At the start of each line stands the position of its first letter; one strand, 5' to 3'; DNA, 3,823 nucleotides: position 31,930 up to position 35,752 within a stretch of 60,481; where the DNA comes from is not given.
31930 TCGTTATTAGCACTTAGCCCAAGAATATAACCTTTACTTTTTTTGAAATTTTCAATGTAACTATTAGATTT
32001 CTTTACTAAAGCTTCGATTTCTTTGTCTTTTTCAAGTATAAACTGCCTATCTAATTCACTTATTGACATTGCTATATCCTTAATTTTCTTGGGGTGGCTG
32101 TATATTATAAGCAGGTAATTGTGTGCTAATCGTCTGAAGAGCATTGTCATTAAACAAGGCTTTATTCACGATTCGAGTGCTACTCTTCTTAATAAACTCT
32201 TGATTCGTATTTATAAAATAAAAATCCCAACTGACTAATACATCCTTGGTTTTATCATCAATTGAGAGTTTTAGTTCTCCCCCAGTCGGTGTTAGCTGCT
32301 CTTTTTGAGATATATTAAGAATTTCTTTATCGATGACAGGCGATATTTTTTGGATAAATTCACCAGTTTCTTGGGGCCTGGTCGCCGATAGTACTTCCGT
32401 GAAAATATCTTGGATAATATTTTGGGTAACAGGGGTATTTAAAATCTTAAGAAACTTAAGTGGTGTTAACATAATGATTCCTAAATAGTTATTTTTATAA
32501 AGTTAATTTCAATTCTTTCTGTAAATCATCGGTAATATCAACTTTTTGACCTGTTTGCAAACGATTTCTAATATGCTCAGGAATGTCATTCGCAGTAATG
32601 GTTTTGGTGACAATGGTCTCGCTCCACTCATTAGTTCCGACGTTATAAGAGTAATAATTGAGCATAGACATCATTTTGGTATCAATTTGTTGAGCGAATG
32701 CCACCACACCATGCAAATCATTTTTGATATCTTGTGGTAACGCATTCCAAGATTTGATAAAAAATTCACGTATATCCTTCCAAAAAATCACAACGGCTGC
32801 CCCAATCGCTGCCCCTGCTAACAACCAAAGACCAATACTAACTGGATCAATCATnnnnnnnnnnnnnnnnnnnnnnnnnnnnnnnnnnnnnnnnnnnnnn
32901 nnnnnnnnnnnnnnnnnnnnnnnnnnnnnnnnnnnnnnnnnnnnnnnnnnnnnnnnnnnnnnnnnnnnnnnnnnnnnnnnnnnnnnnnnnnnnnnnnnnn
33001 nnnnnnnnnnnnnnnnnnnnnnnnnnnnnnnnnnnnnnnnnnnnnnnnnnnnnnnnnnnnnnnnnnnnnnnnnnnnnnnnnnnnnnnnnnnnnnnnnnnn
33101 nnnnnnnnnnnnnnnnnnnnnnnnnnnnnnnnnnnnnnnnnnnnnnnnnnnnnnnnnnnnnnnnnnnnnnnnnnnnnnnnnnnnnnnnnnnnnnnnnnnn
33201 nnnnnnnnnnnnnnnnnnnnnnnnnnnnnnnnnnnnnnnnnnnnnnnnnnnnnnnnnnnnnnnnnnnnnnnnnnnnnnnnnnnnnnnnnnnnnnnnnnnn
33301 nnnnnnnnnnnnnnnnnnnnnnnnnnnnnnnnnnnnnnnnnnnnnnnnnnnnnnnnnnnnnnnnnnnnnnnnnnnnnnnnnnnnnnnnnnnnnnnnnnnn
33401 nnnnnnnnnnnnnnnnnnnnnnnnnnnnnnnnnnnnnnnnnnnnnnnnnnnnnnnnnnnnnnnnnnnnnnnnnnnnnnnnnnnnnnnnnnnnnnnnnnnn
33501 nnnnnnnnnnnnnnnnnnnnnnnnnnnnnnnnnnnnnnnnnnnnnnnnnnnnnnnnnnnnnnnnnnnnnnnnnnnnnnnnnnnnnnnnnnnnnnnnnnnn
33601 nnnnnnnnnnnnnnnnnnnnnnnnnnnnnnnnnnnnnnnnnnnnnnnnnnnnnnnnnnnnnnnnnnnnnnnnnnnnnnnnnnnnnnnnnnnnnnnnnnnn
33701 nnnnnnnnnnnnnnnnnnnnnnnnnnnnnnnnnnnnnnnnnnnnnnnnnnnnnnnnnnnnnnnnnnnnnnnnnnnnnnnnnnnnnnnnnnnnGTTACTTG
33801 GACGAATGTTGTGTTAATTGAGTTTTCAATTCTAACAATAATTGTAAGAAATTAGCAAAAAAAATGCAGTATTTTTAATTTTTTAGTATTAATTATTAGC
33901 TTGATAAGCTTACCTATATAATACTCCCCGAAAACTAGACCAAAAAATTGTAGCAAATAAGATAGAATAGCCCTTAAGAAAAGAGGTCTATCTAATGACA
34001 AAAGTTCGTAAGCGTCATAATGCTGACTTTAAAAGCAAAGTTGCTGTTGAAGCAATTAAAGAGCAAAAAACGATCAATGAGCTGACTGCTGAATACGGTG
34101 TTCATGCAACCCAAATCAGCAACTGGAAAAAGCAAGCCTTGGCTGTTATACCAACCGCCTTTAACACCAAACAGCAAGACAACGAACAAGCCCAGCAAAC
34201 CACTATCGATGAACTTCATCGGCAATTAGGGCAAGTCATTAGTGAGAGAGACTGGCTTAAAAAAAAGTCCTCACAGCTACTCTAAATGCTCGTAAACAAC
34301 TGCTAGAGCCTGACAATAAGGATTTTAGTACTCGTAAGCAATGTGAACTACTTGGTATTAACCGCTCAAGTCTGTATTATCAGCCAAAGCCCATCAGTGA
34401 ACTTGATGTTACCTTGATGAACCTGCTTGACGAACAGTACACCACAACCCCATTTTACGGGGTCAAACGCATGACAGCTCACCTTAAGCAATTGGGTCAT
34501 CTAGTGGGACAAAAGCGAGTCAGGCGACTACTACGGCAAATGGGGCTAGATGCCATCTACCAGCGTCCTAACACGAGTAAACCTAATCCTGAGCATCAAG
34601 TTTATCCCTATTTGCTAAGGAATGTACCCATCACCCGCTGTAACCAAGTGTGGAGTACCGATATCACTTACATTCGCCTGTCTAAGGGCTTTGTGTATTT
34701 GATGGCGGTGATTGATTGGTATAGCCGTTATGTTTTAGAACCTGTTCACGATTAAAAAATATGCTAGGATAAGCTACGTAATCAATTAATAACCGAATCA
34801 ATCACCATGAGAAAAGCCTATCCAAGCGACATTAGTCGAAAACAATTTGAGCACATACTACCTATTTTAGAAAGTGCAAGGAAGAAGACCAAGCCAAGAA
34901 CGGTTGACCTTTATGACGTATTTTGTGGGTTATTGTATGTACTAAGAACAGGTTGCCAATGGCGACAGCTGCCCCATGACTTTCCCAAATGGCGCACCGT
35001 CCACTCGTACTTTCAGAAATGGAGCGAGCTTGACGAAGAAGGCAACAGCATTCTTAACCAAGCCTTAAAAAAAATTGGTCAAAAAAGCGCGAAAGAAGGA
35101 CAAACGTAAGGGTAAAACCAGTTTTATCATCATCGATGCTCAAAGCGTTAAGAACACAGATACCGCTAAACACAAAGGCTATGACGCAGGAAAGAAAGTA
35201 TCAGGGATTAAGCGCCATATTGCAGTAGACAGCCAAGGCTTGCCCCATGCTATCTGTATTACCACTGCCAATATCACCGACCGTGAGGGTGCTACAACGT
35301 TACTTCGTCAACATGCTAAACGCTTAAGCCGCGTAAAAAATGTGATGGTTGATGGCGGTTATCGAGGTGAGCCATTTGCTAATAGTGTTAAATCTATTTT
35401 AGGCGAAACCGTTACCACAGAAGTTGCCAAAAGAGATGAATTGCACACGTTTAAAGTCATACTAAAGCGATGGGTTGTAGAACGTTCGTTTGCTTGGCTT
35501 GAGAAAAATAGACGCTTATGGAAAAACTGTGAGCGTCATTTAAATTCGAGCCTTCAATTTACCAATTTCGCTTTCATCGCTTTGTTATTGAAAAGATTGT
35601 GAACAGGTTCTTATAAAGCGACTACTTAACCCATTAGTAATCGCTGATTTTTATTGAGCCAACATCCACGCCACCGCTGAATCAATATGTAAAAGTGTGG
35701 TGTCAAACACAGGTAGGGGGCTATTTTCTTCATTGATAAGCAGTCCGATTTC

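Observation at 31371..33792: Uncharacterised four-gene operon (AAA+ ATPase + three small proteins, two membrane-embedded) in an AT-rich island between IS elements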

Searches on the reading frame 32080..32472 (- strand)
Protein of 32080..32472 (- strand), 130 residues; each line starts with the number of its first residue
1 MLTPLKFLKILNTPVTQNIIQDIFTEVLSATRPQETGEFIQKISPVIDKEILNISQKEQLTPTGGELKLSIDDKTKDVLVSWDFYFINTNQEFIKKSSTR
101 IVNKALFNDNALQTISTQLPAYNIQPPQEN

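Call 3: search_protein_families(library=pfam, proteins=[window:32080-32472:-], max_evalue=0.1)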
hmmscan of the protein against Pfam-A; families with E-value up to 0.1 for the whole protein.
window:32080-32472:- (130 aa): 2 families
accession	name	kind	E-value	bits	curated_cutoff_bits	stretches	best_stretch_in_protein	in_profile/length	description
PF08389.18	Xpo1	-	0.053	14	22.7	1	18-99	22-99/147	Exportin 1-like protein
PF18696.7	SMP_C2CD2L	-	0.075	13.3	26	0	59-86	83-110/152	Synaptotagmin-like, mitochondrial and lipid-binding domain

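Call 4: search_protein_families(library=padloc, proteins=[window:32080-32472:-], max_evalue=0.1)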
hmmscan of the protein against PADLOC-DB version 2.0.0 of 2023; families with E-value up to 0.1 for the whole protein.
window:32080-32472:- (130 aa): 0 families

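Call 5: search_protein_families(library=ncbifam, proteins=[window:32080-32472:-], max_evalue=0.1)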
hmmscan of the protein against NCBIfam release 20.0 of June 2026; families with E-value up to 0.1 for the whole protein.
window:32080-32472:- (130 aa): 2 families
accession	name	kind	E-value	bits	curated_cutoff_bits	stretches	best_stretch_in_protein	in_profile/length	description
TIGR00942.1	2a6301s05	subfamily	0.034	14.1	212.25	1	22-103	60-140/144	multicomponent Na+:H+ antiporter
NF009291.0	PRK12651.1-1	equivalog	0.085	12.8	228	0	23-104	75-155/159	Na+/H+ antiporter subunit E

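Call 6: search_protein_families(library=phrogs, proteins=[window:32080-32472:-], max_evalue=0.1)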
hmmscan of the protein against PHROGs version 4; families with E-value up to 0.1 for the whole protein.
window:32080-32472:- (130 aa): 0 families

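Call 41: search_solved_structures(query=A1, max_evalue=10)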
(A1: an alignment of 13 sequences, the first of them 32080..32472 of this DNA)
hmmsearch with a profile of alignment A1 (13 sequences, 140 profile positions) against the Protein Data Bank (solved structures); distinct sequences matched with E-value up to 10: 11.
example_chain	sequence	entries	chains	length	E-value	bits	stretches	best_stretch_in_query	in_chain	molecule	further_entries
6v47_B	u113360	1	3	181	0.077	16.2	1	15-63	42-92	Hemagglutinin HA2 chain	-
5cwo_A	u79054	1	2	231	0.078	16.2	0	20-66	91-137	Designed helical repeat protein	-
3h4z_A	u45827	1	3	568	0.17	15.1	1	19-68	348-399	Maltose-binding periplasmic protein fused with Allergen DERP7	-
5c7m_A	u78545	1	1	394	0.22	14.7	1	11-85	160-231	E3 ubiquitin-protein ligase Itchy homolog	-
3tug_A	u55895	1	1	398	0.23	14.7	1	11-85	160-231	E3 ubiquitin-protein ligase Itchy homolog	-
9ugr_A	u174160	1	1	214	0.3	14.3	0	19-51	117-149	Syn-F4-Link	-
5xmc_A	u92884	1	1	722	0.35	14.1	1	11-85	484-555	E3 ubiquitin-protein ligase Itchy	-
6qj0_A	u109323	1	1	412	0.4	13.9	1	20-89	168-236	Structural maintenance of chromosomes protein,Structural maintenance of chromosomes protei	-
6nr8_2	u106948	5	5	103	0.49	13.6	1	17-50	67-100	Prefoldin subunit 2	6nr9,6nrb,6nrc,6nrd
7udj_H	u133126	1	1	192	2.1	11.6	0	18-67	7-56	De novo designed helical repeat protein RPB_PEW3_R4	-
8fbi_A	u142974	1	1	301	2.4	11.4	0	20-66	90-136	KWOCA_39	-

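Call 68: predict_structure(alignment_id=A8)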
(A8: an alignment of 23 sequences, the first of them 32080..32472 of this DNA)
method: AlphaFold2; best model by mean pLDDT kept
length: 130 residues; sequences in the alignment: 23
mean_pLDDT: 79.9   pTM: 0.70
mean pLDDT of the five models: 79.9, 79.9, 79.4, 78.4, 76.9
residues with pLDDT >= 90: 66; 70-90: 31; 50-70: 9; < 50: 24
segments of 3 or more residues with pLDDT < 50: 1-23
pLDDT, mean of each block of 10 residues (from residue 1): 39 45 55 85 87 92 94 92 94 91 90 93 82
secondary structure, 60 per line:
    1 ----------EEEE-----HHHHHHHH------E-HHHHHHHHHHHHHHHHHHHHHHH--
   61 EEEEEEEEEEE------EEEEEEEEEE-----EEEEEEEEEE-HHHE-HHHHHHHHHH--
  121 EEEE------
elements in order: E11-14 H20-27 H36-58 E61-71 E78-87 E93-102 H109-118 E121-124

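Call 84: fold_search(model_id=the predicted structure, library=viral)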
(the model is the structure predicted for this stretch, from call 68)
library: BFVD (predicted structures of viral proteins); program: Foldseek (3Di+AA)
matches with E <= 10: 1228; with E <= 0.001: 0
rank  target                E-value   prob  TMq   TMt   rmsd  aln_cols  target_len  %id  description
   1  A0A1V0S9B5            1.4e-02  0.84  0.27  0.19   6.8        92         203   16  Uncharacterized protein [Catovirus CTV1]
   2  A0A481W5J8            4.1e-02  0.25  0.22  0.20  14.1       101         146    9  Uncharacterized protein [Pseudomonas phage Psa21]
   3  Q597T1                4.3e-02  0.33  0.20  0.18  10.8        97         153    8  Uncharacterized protein [Lactobacillus phage phiJL-1]
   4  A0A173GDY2            4.6e-02  0.96  0.47  0.35   4.5       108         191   13  Uncharacterized protein [Erwinia phage vB_EamM_RAY]
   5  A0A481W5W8            4.9e-02  0.84  0.31  0.33   7.3        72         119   17  Uncharacterized protein [Pseudomonas phage Psa21]
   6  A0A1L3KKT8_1          5.9e-02  0.96  0.35  0.04   3.4        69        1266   10  (no name in the UniProt tables at hand)
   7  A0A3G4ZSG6            6.7e-02  0.30  0.27  0.21  21.7       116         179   17  Uncharacterized protein [Edafosvirus sp.]
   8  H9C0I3                7.5e-02  0.14  0.18  0.14   6.6        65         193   17  (no name in the UniProt tables at hand)
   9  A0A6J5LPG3            7.5e-02  0.14  0.20  0.12  13.0       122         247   12  Essential recombination function protein [uncultured Caudovirales phage]
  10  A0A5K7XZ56            9.6e-02  0.30  0.33  0.27   9.2       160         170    8  Uncharacterized protein [Abalone asfa-like virus]
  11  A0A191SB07            9.6e-02  0.11  0.16  0.19  14.7       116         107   11  (no name in the UniProt tables at hand)
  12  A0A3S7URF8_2          1.0e-01  0.47  0.27  0.06   5.7        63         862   16  (no name in the UniProt tables at hand)
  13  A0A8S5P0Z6            1.0e-01  0.25  0.27  0.25  10.6       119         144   15  Uncharacterized protein [Myoviridae sp. ctLnO19]
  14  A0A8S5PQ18            1.0e-01  0.15  0.22  0.14  18.2       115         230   10  Uncharacterized protein [Myoviridae sp. ctwwN25]
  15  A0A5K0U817            1.1e-01  0.54  0.31  0.31   9.9        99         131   11  Uncharacterized protein [Yasminevirus sp. GU-2018]
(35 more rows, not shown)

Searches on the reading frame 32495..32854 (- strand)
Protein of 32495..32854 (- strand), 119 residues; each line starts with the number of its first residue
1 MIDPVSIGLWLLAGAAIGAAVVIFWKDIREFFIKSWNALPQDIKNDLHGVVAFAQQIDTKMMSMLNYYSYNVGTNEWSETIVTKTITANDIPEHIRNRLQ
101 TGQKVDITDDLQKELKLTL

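Call 3: search_protein_families(library=pfam, proteins=[window:32495-32854:-], max_evalue=0.1)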
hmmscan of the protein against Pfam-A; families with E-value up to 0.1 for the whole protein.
window:32495-32854:- (119 aa): 1 family
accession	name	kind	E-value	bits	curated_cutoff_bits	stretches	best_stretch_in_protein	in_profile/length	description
PF10962.13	DUF2764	-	0.079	13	24.1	1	28-116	132-212/271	Protein of unknown function (DUF2764)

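Call 4: search_protein_families(library=padloc, proteins=[window:32495-32854:-], max_evalue=0.1)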
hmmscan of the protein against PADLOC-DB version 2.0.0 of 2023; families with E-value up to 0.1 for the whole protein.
window:32495-32854:- (119 aa): 0 families

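Call 5: search_protein_families(library=ncbifam, proteins=[window:32495-32854:-], max_evalue=0.1)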
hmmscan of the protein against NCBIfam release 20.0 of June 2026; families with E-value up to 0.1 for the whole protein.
window:32495-32854:- (119 aa): 0 families

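Call 6: search_protein_families(library=phrogs, proteins=[window:32495-32854:-], max_evalue=0.1)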
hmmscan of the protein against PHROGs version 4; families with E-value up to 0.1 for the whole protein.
window:32495-32854:- (119 aa): 4 families
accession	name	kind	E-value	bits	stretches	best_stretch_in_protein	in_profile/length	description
phrog_4200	-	tail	0.0026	17.3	1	8-80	219-292/732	tail length tape measure protein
phrog_58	-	tail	0.014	14.7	1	7-63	626-675/1544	tail length tape measure protein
phrog_1272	-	tail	0.024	13.3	1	6-59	654-710/1606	tail length tape measure protein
phrog_3159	-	unknown function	0.092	14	0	47-77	17-46/60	-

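Call 25: find_homologous_proteins(query=window:32495-32854:-, max_evalue=0.001)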
Query window:32495-32854:- (119 aa): 2 proteins with E <= 0.001 among 11 candidates.
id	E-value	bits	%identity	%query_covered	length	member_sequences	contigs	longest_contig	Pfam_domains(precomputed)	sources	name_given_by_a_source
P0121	5.8e-69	247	92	100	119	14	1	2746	-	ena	-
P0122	2.5e-58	213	76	100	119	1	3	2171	-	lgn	-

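Call 40: search_solved_structures(query=A3, max_evalue=10)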
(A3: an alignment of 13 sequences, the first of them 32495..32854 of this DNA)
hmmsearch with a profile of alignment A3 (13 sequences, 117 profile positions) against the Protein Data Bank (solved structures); distinct sequences matched with E-value up to 10: 19.
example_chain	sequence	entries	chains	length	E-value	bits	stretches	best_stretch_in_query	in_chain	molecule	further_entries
2jua_A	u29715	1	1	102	0.0074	19.6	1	28-66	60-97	de novo protein S836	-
9m8o_M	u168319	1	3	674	0.087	16.1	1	4-54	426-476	Gp14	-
1p68_A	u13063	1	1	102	0.088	16.1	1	28-66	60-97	De novo designed protein S-824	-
7zr2_A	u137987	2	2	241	0.3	14.4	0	29-62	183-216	Spike protein S2',Chimeric protein mimic of SARS-CoV-2 Spike HR1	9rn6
8fjg_A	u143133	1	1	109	0.36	14.1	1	16-70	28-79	H12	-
1ifa_A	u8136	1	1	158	0.38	14.1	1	36-111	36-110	INTERFERON-BETA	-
6kos_A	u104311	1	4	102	0.42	13.9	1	24-91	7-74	SUWA (Super WA20)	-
7wxz_A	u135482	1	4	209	0.43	13.9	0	31-62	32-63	Spike protein S2'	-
1wu3_I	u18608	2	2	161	0.46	13.8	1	37-111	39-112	Interferon beta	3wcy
1au1_A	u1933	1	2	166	0.52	13.6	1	53-106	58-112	INTERFERON-BETA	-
8e15_G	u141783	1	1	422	1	12.7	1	2-59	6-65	F1 protein with Fibritin peptide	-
8eay_A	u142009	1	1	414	1.2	12.5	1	2-62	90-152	Fusion glycoprotein F0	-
8ebp_A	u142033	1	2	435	1.3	12.4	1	2-61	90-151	Fusion glycoprotein F0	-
8e2u_A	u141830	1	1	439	1.3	12.3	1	2-61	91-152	Fusion glycoprotein F0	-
3vjf_A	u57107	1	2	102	1.5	12.2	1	24-97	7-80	WA20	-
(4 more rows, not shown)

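Call 53: search_protein_representatives(protein=window:32495-32854:-)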
Query: 119 residues. Proteins with E-value up to 0.001 (for the whole library): 129; up to 1e-10: 19; up to 1e-30: 2. The best 129 are listed.
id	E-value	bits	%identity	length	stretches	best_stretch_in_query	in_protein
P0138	1.3e-37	144.7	55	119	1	1-118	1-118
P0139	5.7e-34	132.9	53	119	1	1-119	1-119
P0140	1.7e-24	102.4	45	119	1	11-118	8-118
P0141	3.6e-24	101.3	45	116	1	10-118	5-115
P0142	1.4e-22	96.2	43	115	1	11-119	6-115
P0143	1.1e-21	93.3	39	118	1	10-118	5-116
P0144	5.6e-20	87.8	38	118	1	9-117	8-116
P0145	8.6e-20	87.2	37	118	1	1-118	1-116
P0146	4.6e-18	81.7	40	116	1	12-117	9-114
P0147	5.0e-17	78.3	37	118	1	1-118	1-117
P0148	1.4e-16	76.9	39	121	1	10-117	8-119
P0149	4.2e-16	75.4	37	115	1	10-117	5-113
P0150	3.2e-12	62.8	38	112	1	11-116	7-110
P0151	4.7e-12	62.3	49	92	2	62-117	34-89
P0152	2.6e-11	59.9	35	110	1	11-107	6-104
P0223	4.7e-05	39.8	28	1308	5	61-99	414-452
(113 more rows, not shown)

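Call 66: predict_structure(alignment_id=A7)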
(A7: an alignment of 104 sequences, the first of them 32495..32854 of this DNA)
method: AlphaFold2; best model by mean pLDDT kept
length: 119 residues; sequences in the alignment: 104
mean_pLDDT: 83.4   pTM: 0.69
mean pLDDT of the five models: 83.4, 78.1, 78.0, 75.9, 68.9
residues with pLDDT >= 90: 63; 70-90: 35; 50-70: 11; < 50: 10
segments of 3 or more residues with pLDDT < 50: 1-3, 11-15
pLDDT, mean of each block of 10 residues (from residue 1): 47 56 88 93 93 91 94 95 91 89 90 75
secondary structure, 60 per line:
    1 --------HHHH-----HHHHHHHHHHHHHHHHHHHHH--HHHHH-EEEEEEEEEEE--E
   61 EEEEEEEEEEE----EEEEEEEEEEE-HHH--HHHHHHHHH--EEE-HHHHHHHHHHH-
elements in order: H9-12 H18-38 H41-45 E47-57 E60-71 E76-86 H93-101 E104-106 H108-118

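Call 77: search_protein_families(library=pfam, proteins=[P0223], max_evalue=0.01)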
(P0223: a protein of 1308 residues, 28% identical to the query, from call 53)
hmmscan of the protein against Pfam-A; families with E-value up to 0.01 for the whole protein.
P0223 (1308 aa): 9 families
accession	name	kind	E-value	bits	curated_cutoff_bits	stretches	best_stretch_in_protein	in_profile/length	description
PF15508.11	NAAA-beta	-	9.1e-07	29.7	27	0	358-391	20-53/63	beta subunit of N-acylethanolamine-hydrolyzing acid amidase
PF03689.21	Nepo_coat_N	-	6.2e-06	26.5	27.3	0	531-569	17-55/91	Nepovirus coat protein, N-terminal domain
PF00067.27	p450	-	1.9e-05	24.1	22.8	0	506-573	82-151/462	Cytochrome P450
PF01417.26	ENTH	-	5.8e-05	23.5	24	0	365-396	3-34/124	ENTH domain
PF09806.14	CDK2AP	-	0.00013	22.6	26.2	0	46-84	140-178/209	Cyclin-dependent kinase 2-associated protein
PF14902.11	DUF4494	-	0.00034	21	27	0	377-405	51-79/139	Domain of unknown function (DUF4494)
PF20170.4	Plexin_RBD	-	0.00055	20.4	27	0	492-521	61-90/113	Plexin cytoplasmic RhoGTPase-binding domain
PF06429.18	Flg_bbr_C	-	0.00068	19.5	23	0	55-71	27-43/46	Flagellar basal body rod FlgEFG protein C-terminal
PF15450.11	CCDC154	-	0.0054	15.7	28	0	43-99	208-260/530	Coiled-coil domain-containing protein 154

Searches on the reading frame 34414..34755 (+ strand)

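Call 79: search_protein_families(library=pfam, proteins=[window:34414-34755:+], max_evalue=0.0001)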
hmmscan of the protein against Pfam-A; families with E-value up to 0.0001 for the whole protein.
window:34414-34755:+ (113 aa): 2 families
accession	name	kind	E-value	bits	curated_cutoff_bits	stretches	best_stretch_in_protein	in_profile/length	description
PF13276.12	HTH_21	-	2.3e-12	47.4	28.1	1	3-52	8-59/60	HTH-like domain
PF00665.32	rve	-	1.3e-08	35.5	32.6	1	75-108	3-38/102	Integrase core domain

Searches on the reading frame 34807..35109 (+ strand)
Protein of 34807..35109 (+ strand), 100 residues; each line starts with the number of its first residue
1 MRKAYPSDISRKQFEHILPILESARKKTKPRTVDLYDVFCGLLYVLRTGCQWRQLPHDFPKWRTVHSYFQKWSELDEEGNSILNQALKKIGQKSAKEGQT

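Call 79: search_protein_families(library=pfam, proteins=[window:34807-35109:+], max_evalue=0.0001)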
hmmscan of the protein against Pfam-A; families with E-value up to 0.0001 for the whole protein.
window:34807-35109:+ (100 aa): 1 family
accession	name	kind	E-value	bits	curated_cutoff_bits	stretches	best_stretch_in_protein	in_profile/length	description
PF13340.11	DUF4096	-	5.1e-22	78.3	34.3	1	10-74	2-68/76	Putative transposase of IS4/5 family (DUF4096)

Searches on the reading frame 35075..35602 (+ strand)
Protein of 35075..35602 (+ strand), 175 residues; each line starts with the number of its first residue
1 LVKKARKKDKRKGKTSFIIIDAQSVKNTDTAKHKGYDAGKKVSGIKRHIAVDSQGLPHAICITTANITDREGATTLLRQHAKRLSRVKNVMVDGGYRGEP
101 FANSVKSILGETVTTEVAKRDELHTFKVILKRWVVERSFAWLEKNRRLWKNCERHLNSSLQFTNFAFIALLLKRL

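Call 79: search_protein_families(library=pfam, proteins=[window:35075-35602:+], max_evalue=0.0001)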
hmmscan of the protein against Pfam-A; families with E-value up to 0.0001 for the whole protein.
window:35075-35602:+ (175 aa): 2 families
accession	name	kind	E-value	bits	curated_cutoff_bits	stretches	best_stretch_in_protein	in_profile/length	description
PF01609.27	DDE_Tnp_1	-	2.5e-27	96.4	23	1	13-172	2-200/200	Transposase DDE domain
PF13586.12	DDE_Tnp_1_2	-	1.3e-07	32.4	29.2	1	90-169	1-82/86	Transposase DDE domain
